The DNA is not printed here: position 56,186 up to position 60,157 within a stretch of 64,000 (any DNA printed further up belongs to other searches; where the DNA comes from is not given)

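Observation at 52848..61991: GspH/I/J/K-like pseudopilin quartet with a giant (~1188 aa) K-like protein, tightly coupled to a secreted protein, an FAD oxidoreductase and a GH-like gene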

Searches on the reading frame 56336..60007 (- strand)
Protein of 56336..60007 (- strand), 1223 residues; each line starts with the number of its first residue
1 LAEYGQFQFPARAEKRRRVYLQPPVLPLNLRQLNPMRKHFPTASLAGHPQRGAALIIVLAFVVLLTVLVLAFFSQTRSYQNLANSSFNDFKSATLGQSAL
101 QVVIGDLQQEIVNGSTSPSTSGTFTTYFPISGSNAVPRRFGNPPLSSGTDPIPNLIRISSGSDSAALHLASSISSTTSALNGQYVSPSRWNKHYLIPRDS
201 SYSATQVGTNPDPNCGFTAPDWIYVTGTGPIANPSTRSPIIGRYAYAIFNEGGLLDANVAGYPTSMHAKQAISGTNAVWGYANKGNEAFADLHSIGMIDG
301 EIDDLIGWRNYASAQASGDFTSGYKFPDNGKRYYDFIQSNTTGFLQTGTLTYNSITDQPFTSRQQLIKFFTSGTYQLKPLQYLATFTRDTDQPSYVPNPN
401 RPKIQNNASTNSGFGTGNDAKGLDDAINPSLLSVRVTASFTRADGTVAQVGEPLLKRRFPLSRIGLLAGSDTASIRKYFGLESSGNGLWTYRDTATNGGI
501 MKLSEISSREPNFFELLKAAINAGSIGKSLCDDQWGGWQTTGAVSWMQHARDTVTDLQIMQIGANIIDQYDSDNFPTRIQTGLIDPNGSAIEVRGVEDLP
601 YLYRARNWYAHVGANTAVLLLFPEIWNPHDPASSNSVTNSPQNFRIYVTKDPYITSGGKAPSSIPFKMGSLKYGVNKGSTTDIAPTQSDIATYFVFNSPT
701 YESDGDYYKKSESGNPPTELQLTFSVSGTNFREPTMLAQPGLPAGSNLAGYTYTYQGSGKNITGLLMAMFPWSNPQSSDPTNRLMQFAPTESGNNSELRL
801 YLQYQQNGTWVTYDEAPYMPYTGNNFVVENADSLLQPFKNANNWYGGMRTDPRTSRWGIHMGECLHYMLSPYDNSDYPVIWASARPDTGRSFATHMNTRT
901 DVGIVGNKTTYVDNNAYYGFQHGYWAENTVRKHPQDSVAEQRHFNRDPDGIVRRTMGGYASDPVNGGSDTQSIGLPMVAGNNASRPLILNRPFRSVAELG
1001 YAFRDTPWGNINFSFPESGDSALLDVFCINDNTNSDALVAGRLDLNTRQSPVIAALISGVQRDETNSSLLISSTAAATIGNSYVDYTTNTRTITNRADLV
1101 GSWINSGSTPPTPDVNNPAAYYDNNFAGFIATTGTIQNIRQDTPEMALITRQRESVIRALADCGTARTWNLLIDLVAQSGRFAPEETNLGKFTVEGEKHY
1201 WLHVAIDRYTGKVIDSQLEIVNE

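Call 4: search_protein_families(library=ncbifam, proteins=[window:56336-60007:-], max_evalue=0.01)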
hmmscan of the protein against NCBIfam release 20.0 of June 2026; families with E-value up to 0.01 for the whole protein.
window:56336-60007:- (1223 aa): 2 families
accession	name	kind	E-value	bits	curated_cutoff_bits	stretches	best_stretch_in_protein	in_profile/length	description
TIGR02600.1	Verru_Chthon_A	subfamily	4.7e-08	31.4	332.3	1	52-111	1-60/1296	Verru_Chthon cassette protein A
NF037980.1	T2SS_GspK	equivalog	0.0055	16.3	130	1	50-110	1-61/307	type II secretion system minor pseudopilin GspK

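Call 5: search_protein_families(library=pfam, proteins=[window:56336-60007:-], max_evalue=0.01)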
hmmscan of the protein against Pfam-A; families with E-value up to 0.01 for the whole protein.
window:56336-60007:- (1223 aa): 0 families

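Call 12: find_homologous_proteins(query=window:56336-59905:-)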
Query window:56336-59905:- (1189 aa): 1221 proteins with E <= 0.001 among 8000 candidates; the best 120 are listed.
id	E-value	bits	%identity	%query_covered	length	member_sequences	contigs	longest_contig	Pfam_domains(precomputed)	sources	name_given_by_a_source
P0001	0.0e+0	2741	100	100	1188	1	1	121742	-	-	-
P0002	0.0e+0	1244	54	100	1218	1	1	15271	-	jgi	jgi:Tfp pilus assembly protein PilX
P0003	0.0e+0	1052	47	99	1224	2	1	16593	-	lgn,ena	-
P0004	0.0e+0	1018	47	100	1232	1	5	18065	-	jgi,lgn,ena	-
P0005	2.5e-288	978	46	98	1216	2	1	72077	-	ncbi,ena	-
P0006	6.3e-285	967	45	99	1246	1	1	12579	-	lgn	-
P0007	4.7e-281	954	46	99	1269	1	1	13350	-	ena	-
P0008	1.0e-276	939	45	99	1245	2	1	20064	-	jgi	-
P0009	1.3e-273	929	44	99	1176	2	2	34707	-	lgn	-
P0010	5.7e-272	924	45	99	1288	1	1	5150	-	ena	-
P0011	1.2e-271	923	43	100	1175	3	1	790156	-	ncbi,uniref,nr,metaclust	ncbi:Tfp pilus assembly protein PilX [Terrimicrobium sacchariphilum]|uniref:Tfp pilus assembly prote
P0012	2.8e-271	921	45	100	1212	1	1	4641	-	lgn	-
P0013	2.0e-269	915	44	99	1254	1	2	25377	-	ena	-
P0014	2.8e-267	908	44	99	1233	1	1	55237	-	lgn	-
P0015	1.2e-266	906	45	99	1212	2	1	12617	-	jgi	-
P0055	3.2e-196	673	38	99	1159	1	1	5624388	-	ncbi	ncbi:MAG: hypothetical protein ACFUZC_20810 [Chthoniobacteraceae bacterium]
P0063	2.9e-173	597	36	63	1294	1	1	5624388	-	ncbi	ncbi:MAG: hypothetical protein ACFUZC_15250 [Chthoniobacteraceae bacterium]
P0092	6.8e-162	559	36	99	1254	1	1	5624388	-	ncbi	ncbi:MAG: hypothetical protein ACFUZC_07950 [Chthoniobacteraceae bacterium]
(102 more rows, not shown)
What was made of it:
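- JGI names several A homologs 'Tfp pilus assembly protein PilX' (call 12).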

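Call 13: find_encoding_contigs(protein=P0001, flank=10000, max_places=3)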
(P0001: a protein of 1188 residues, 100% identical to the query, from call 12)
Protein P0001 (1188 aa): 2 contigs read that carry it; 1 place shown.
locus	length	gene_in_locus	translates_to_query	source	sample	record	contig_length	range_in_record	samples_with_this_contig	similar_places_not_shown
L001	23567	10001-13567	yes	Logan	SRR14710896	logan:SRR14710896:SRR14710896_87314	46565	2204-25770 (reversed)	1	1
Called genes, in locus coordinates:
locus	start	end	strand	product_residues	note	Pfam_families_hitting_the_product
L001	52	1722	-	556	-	-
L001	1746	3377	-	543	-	PF00150:Cellulase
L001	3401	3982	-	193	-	-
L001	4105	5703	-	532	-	PF00150:Cellulase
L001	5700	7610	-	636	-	PF07940:Hepar_II_III_C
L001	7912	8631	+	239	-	-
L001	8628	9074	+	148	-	-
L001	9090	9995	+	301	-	-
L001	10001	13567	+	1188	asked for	-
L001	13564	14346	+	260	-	-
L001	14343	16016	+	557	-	PF12831:FAD_oxidored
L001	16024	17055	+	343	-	-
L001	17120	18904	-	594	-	PF00150:Cellulase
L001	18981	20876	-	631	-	PF12951:PATR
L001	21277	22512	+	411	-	PF00392:GntR, PF13377:Peripla_BP_3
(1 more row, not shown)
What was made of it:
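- Checked: Independent gene calls on the same contig give identical sizes (call 13).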

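Call 14: find_encoding_contigs(protein=P0011, flank=10000, max_places=3)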
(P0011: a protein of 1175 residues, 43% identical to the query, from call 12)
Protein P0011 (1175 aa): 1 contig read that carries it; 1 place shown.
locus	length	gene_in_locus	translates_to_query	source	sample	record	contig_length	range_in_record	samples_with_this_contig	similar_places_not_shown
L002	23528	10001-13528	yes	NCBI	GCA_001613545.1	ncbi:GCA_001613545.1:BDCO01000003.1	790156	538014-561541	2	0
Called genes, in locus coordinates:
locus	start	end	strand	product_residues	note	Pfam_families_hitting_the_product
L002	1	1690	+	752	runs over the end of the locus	PF00150:Cellulase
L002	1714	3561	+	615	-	PF07940:Hepar_II_III_C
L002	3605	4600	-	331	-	PF04041:Glyco_hydro_130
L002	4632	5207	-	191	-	-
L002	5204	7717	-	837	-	PF07690:MFS_1, PF13347:MFS_2 (weak)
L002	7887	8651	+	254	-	PF07963:N_methyl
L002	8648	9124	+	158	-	-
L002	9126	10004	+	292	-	PF07963:N_methyl (weak)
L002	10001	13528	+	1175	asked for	-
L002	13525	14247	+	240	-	-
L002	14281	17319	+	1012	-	PF01074:Glyco_hydro_38N, PF09261:Alpha-mann_mid, PF07748:Glyco_hydro_38C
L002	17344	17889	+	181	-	PF02018:CBM_4_9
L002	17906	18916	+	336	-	PF02826:2-Hacid_dh_C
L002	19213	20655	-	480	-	-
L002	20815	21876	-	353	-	PF00356:LacI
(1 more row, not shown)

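Call 18: find_related_loci(query=A1, collection=genome_contigs, flank=10000)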
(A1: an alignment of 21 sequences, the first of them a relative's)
Query A1 (1188 aa) in genome_contigs; peptide patterns used: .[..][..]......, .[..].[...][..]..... (x = any residue, [..] = any of these).
443 stretches matched a pattern; 432 encode a relative of the query (tblastn E <= 1e-3); the best 80 are kept; 79 distinct loci.
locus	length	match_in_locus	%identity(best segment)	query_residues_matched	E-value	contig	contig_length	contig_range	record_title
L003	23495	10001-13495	43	15-1188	0e+0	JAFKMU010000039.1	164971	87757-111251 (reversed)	MAG: Verrucomicrobia bacterium isolate SCN18_30_10_14_R3_B_61_17 SCN18_30_10_14_R3_B_scaffold_135, whole genome shotgun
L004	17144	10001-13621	44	3-1188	0e+0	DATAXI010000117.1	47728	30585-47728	MAG TPA_asm: Chthoniobacteraceae bacterium isolate SMAG_U5649 k141_888022, whole genome shotgun sequence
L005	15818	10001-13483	44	13-1187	0e+0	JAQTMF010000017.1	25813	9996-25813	MAG: Chthoniobacteraceae bacterium isolate STA_34 NODE_3579_length_25813_cov_2.786693_Sandtown_A, whole genome shotgun s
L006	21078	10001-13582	40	1-1188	0e+0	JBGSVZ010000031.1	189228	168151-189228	MAG: Terrimicrobiaceae bacterium isolate JTS-AC469 k141_189652, whole genome shotgun sequence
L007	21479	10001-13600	41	15-1188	0e+0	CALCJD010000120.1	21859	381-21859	MAG TPA_asm: uncultured Spartobacteria bacterium isolate SRR4028131_bin.86_CONCOCT_v1.1_MAG genome assembly, contig: ERZ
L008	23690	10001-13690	41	1-1186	0e+0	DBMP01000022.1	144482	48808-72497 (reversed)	MAG TPA_asm: Spartobacteria bacterium UBA695 UBA695_contig_80, whole genome shotgun sequence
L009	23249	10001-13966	35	15-1188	0e+0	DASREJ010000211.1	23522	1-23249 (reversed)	MAG TPA_asm: Bryobacteraceae bacterium isolate SMAG_U10003 k141_444531, whole genome shotgun sequence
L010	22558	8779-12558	35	12-1188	0e+0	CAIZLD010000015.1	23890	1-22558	MAG: uncultured Spartobacteria bacterium isolate Loc080925-8m_bin-142 genome assembly, contig: bin-142:15/77, whole geno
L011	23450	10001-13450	38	16-1188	0e+0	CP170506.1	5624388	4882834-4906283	MAG: Chthoniobacteraceae bacterium isolate SH-KS-3 chromosome, complete genome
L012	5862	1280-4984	35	16-1188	0e+0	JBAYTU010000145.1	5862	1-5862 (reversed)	MAG: Terrimicrobiaceae bacterium isolate SO_2016_LW3_16 scaffold22310_LW162_2016, whole genome shotgun sequence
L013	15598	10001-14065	34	12-1188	5e-175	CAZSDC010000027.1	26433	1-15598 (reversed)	MAG TPA_asm: uncultured Chthoniobacter sp. isolate SRP142039_co2_311 genome assembly, contig: NODE_790_length_26433_cov_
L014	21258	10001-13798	36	8-1188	4e-170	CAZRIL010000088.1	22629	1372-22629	MAG TPA_asm: uncultured Chthoniobacter sp. isolate SRP242652_co2_52 genome assembly, contig: NODE_2563_length_22629_cov_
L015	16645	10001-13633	35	16-1188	7e-169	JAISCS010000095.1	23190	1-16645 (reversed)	MAG: Verrucomicrobiales bacterium isolate Gx481_bin94 k119_1869591, whole genome shotgun sequence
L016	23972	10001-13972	34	1-1188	2e-168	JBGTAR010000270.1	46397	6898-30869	MAG: Terrimicrobiaceae bacterium isolate JTS-AC78 k141_4334423, whole genome shotgun sequence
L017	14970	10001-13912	34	15-1188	2e-167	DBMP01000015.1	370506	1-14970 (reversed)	MAG TPA_asm: Spartobacteria bacterium UBA695 UBA695_contig_17, whole genome shotgun sequence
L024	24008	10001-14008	34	17-1188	1e-156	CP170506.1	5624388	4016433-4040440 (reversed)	MAG: Chthoniobacteraceae bacterium isolate SH-KS-3 chromosome, complete genome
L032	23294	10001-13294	37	16-1188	9e-86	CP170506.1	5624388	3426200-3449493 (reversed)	MAG: Chthoniobacteraceae bacterium isolate SH-KS-3 chromosome, complete genome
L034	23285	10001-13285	35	13-1188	7e-145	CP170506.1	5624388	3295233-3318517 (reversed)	MAG: Chthoniobacteraceae bacterium isolate SH-KS-3 chromosome, complete genome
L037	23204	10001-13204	33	36-1188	4e-140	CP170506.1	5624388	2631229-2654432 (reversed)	MAG: Chthoniobacteraceae bacterium isolate SH-KS-3 chromosome, complete genome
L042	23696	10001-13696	41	1-1186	0e+0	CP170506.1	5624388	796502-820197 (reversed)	MAG: Chthoniobacteraceae bacterium isolate SH-KS-3 chromosome, complete genome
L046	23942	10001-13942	36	8-1188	3e-118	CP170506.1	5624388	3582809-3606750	MAG: Chthoniobacteraceae bacterium isolate SH-KS-3 chromosome, complete genome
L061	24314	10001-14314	36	2-1188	5e-105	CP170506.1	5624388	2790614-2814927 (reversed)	MAG: Chthoniobacteraceae bacterium isolate SH-KS-3 chromosome, complete genome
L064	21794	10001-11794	39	1-613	1e-102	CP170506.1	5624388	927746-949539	MAG: Chthoniobacteraceae bacterium isolate SH-KS-3 chromosome, complete genome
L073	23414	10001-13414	38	17-1188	1e-96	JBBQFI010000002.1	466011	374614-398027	MAG: Chthoniobacterales bacterium isolate Co_metawrap_1036 Cmw_1036_k141_7964339_length_466011_cov_21.9723, whole genome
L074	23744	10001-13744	35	13-1188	4e-171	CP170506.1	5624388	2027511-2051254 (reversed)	MAG: Chthoniobacteraceae bacterium isolate SH-KS-3 chromosome, complete genome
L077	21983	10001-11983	38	15-596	2e-95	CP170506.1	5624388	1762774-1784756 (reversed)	MAG: Chthoniobacteraceae bacterium isolate SH-KS-3 chromosome, complete genome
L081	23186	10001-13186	30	15-1187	2e-94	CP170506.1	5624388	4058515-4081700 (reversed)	MAG: Chthoniobacteraceae bacterium isolate SH-KS-3 chromosome, complete genome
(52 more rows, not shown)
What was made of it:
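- On Verru_Chthon cassette (NCBIfam TIGR02596/8/9/02600): At least 12 copies lie in CP170506.1 (call 18).
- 432 stretches encode A relatives in GTDB species representatives, and at least 12 lie in CP170506.1 (call 18).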

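Call 28: search_protein_families(library=pfam, alignment_id=A2, max_evalue=0.00001)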
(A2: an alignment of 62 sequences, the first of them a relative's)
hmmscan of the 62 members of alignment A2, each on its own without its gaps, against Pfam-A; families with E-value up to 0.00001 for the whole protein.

A. member 1, L044:15174-16733:+ (520 aa): 3 families
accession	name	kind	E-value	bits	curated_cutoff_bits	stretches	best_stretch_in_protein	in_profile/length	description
PF00884.28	Sulfatase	-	8.3e-55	186.6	25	1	33-396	1-301/301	Sulfatase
PF16347.10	SGSH_C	-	7.9e-12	46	29.3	1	351-444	8-108/154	N-sulphoglucosamine sulphohydrolase, C-terminal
PF01663.27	Phosphodiest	-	1.7e-06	28.4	23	0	291-332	184-225/342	Type I phosphodiesterase / nucleotide pyrophosphatase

B. families by the number of members that match (of 62 scanned): 60 families (the first 25 are shown)
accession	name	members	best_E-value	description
PF07690.21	MFS_1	6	3.2e-48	Major Facilitator Superfamily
PF13347.12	MFS_2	4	2.2e-94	MFS/sugar transport protein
PF01074.27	Glyco_hydro_38N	4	1.1e-78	Glycosyl hydrolases family 38 N-terminal domain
PF07748.19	Glyco_hydro_38C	4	7.2e-54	Glycosyl hydrolases family 38 C-terminal domain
PF09261.16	Alpha-mann_mid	4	2.4e-21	Alpha mannosidase middle domain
PF02018.23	CBM_4_9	4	3.7e-10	Carbohydrate binding domain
PF13377.12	Peripla_BP_3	3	2.6e-25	Periplasmic binding protein-like domain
PF02826.25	2-Hacid_dh_C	2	1.2e-35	D-isomer specific 2-hydroxyacid dehydrogenase, NAD binding domain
PF08448.16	PAS_4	2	5e-14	PAS fold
PF12951.13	PATR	2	1.2e-10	Passenger-associated-transport-repeat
PF09508.16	Lact_bio_phlase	1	2.4e-189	Lacto-N-biose phosphorylase N-terminal TIM barrel domain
PF06134.17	RhaA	1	1.7e-184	L-rhamnose isomerase (RhaA)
PF12831.13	FAD_oxidored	1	1.3e-103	FAD dependent oxidoreductase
PF16889.11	Hepar_II_III_N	1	6.8e-94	Heparinase II/III N-terminus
PF17385.8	LBP_M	1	1.1e-76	Lacto-N-biose phosphorylase central domain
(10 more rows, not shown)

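Call 41: search_protein_families(library=ncbifam, alignment_id=A1, max_evalue=0.001)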
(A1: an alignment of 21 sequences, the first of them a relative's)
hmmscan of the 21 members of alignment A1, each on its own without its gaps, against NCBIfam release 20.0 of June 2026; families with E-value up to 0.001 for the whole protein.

A. member 1, P0001 (1188 aa): 1 family
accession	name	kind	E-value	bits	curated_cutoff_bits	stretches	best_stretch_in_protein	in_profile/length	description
TIGR02600.1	Verru_Chthon_A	subfamily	4.5e-08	31.5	332.3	1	17-76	1-60/1296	Verru_Chthon cassette protein A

B. families by the number of members that match (of 21 scanned): 2 families
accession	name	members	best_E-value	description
TIGR02600.1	Verru_Chthon_A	13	1.9e-08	Verru_Chthon cassette protein A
NF037980.1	T2SS_GspK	7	2e-07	type II secretion system minor pseudopilin GspK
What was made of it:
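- On Verru_Chthon cassette (NCBIfam TIGR02596/8/9/02600): Of 21 homologs, 13 hit at E of 1.9e-8 or weaker, far short of the cutoff (call 41).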
